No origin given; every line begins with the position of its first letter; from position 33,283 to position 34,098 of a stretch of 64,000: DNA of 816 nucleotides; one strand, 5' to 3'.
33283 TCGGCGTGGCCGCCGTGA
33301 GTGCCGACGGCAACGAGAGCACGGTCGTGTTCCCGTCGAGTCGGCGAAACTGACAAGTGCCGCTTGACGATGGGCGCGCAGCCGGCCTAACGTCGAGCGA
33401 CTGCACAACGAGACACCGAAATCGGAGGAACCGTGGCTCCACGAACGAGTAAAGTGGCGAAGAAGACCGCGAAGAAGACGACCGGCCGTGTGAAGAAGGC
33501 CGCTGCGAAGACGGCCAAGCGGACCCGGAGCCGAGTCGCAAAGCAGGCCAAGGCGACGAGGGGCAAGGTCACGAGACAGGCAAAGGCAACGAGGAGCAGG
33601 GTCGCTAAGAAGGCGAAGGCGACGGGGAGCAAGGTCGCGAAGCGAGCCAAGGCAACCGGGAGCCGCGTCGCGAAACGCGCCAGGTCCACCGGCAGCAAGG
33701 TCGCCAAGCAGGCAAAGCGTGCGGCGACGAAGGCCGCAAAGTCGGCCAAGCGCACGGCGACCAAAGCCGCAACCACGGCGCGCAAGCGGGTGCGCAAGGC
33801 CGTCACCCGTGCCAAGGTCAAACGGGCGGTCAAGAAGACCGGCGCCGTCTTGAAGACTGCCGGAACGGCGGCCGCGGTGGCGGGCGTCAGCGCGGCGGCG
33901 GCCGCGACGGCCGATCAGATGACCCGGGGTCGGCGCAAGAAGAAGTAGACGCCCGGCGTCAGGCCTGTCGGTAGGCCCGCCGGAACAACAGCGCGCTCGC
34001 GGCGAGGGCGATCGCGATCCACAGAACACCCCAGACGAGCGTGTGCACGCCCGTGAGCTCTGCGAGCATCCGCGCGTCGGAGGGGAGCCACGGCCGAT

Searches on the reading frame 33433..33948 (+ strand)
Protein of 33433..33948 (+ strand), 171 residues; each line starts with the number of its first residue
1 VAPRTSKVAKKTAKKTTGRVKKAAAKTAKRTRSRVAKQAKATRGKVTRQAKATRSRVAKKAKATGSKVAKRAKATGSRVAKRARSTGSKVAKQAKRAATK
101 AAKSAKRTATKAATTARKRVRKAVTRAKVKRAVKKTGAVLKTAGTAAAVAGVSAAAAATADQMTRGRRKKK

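Call 77: search_protein_families(library=pfam, proteins=[window:33433-33948:+], max_evalue=0.001)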
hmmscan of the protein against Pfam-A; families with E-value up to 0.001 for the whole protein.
window:33433-33948:+ (171 aa): 1 family
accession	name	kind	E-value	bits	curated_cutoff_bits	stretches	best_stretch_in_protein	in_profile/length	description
PF01442.23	Apolipoprotein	-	0.00031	21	90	1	5-111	79-184/190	Apolipoprotein A1/A4/E domain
